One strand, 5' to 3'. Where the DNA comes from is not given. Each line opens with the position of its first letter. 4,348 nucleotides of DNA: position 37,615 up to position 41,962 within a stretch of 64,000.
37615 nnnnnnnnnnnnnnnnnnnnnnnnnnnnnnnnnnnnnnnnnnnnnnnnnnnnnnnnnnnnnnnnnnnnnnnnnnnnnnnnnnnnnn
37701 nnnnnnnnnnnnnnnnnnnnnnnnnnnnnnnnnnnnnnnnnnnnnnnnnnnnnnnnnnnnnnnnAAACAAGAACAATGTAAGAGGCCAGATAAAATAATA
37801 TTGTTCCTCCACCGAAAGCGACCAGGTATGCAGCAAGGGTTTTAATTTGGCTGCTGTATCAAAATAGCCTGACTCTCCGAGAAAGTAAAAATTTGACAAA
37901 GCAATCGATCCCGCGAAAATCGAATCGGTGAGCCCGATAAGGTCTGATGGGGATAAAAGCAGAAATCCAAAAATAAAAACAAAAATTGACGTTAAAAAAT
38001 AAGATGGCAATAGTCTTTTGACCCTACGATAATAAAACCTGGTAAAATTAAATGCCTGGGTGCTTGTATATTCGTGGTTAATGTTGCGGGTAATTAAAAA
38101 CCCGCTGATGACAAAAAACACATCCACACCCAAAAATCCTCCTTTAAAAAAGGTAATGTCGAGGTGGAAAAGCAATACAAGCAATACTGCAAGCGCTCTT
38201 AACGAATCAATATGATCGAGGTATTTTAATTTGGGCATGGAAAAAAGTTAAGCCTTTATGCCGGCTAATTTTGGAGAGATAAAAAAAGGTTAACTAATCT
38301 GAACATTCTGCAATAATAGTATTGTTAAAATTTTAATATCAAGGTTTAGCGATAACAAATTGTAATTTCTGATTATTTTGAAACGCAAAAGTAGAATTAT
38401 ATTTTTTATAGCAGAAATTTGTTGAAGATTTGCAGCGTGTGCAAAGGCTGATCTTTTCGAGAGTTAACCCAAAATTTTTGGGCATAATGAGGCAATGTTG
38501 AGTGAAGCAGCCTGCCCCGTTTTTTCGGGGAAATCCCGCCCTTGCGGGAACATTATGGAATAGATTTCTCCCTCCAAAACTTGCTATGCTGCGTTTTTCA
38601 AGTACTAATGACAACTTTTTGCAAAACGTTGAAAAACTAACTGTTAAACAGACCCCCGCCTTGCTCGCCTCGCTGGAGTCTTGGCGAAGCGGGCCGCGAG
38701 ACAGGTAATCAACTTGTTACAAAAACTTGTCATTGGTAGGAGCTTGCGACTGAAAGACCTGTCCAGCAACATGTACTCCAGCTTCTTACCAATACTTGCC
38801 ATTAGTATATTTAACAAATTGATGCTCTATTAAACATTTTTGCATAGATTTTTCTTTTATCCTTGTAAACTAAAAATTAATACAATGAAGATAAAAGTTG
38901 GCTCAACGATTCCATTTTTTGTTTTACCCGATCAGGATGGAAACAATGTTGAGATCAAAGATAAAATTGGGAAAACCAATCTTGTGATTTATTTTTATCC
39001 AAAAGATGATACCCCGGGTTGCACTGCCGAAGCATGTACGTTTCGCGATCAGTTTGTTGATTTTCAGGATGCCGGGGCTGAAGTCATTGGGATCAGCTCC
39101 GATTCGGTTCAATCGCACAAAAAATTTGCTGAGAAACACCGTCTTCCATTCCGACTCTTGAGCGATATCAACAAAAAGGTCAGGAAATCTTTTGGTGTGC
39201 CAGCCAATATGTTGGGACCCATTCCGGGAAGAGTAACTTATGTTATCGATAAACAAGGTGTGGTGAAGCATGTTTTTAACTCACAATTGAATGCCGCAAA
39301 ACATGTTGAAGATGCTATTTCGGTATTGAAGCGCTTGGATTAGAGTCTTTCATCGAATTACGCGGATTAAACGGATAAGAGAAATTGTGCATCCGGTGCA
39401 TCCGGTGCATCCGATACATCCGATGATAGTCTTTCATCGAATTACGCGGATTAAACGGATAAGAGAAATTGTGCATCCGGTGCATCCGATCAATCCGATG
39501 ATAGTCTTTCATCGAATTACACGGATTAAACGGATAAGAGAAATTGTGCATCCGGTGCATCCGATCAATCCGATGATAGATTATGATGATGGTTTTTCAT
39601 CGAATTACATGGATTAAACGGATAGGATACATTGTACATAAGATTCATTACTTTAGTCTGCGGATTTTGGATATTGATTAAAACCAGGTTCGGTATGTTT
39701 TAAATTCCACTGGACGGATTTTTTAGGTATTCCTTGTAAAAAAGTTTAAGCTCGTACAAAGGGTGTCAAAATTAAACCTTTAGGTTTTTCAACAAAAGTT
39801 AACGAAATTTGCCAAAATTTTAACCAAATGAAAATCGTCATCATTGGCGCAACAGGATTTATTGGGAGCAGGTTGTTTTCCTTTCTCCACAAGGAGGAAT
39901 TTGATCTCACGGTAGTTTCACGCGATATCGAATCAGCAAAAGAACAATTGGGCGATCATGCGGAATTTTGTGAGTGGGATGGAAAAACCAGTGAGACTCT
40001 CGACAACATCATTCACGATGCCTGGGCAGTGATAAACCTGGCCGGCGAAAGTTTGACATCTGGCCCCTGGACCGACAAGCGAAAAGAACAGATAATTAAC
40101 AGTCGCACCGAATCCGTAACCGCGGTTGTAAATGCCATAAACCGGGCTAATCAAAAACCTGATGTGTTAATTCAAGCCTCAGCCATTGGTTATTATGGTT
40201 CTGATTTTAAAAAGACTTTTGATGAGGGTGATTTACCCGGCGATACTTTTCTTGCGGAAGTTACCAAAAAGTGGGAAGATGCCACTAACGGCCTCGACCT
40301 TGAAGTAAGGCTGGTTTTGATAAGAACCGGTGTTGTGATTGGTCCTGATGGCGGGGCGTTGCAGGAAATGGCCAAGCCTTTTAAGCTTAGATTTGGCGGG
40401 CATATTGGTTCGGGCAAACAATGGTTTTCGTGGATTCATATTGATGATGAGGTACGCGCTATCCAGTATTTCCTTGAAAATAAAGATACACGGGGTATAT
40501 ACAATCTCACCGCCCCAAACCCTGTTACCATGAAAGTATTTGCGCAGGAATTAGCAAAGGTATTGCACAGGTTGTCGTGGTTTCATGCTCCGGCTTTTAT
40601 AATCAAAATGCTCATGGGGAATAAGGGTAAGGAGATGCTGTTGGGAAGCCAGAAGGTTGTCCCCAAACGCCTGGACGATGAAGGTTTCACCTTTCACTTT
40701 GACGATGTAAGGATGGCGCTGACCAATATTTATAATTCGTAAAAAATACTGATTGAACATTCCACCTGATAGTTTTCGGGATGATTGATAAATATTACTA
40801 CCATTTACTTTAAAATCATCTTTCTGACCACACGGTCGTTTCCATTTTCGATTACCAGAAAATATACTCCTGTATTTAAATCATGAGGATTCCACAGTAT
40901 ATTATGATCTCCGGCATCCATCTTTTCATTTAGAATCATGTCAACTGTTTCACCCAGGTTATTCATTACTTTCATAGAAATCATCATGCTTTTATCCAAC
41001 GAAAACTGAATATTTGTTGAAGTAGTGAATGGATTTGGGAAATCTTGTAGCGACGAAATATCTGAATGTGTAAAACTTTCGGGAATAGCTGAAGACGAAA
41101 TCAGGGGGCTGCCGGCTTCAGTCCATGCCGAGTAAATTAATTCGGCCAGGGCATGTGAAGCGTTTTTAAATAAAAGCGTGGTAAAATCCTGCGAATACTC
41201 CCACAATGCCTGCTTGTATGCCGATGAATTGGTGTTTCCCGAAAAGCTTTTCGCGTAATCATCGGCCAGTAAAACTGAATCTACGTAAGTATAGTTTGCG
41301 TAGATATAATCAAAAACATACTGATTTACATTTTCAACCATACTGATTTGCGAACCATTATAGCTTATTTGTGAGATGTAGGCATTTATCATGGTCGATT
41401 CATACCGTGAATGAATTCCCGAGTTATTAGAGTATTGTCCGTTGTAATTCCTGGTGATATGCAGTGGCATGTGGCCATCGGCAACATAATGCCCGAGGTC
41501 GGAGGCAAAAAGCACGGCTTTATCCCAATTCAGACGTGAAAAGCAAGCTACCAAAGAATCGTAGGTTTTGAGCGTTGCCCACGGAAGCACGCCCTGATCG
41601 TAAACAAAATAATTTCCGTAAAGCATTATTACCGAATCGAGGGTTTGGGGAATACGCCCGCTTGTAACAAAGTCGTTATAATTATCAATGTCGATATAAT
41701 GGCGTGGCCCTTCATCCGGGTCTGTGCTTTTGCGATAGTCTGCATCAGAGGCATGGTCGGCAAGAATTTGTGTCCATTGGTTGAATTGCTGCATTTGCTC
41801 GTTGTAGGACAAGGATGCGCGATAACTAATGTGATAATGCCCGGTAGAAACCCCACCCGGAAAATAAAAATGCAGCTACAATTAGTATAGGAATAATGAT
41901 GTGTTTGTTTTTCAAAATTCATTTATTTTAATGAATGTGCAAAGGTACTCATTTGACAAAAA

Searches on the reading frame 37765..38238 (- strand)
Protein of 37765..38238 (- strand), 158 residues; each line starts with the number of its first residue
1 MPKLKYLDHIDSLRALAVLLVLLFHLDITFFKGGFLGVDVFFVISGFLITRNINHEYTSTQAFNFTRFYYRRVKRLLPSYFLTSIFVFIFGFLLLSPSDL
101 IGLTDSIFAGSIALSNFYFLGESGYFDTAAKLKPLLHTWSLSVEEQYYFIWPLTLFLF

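Call 90: search_protein_families(library=pfam, proteins=[window:37765-38238:-], max_evalue=0.00001)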
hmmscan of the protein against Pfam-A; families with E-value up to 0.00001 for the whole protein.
window:37765-38238:- (158 aa): 1 family
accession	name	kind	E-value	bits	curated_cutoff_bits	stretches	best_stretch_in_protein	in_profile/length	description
PF01757.29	Acyl_transf_3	-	3.6e-19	69.4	31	1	10-157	4-144/326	Acyltransferase domain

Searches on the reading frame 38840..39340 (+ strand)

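Call 90: search_protein_families(library=pfam, proteins=[window:38840-39340:+], max_evalue=0.00001)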
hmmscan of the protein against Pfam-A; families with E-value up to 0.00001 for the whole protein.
window:38840-39340:+ (167 aa): 2 families
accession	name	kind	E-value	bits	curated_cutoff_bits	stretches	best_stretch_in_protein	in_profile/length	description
PF00578.27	AhpC-TSA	-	2.1e-36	125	26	1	20-144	1-123/124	AhpC/TSA family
PF08534.16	Redoxin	-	6.7e-23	81.6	26.6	1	19-156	1-141/148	Redoxin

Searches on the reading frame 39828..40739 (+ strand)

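Call 90: search_protein_families(library=pfam, proteins=[window:39828-40739:+], max_evalue=0.00001)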
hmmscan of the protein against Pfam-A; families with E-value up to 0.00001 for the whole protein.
window:39828-40739:+ (304 aa): 4 families
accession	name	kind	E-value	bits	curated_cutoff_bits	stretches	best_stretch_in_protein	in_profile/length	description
PF01370.27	Epimerase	-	1.1e-22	81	20.9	1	3-227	1-239/240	NAD dependent epimerase/dehydratase family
PF08338.16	DUF1731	-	1.1e-15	57.5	27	1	254-301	1-47/47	Domain of unknown function (DUF1731)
PF16363.11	GDP_Man_Dehyd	-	2.6e-09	37.5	27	1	5-133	2-143/332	GDP-mannose 4,6 dehydratase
PF13460.12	NAD_binding_10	-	6.7e-08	33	27.2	1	7-124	1-103/184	NAD(P)H-binding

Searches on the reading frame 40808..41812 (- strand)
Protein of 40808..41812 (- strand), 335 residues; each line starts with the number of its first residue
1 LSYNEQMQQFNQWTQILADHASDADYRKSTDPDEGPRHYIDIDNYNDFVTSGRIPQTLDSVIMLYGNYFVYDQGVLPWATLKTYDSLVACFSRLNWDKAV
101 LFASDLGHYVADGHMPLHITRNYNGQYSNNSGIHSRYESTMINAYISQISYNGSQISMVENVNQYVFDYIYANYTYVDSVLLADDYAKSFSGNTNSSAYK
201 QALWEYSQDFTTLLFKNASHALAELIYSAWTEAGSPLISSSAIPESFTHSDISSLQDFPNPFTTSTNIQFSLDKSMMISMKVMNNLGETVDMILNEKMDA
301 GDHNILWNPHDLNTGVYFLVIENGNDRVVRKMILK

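Call 90: search_protein_families(library=pfam, proteins=[window:40808-41812:-], max_evalue=0.00001)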
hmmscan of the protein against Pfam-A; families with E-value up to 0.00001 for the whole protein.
window:40808-41812:- (335 aa): 1 family
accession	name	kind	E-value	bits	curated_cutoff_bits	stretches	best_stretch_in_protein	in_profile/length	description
PF18962.6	Por_Secre_tail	-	1.9e-10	41.3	27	1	258-333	2-74/75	Secretion system C-terminal sorting domain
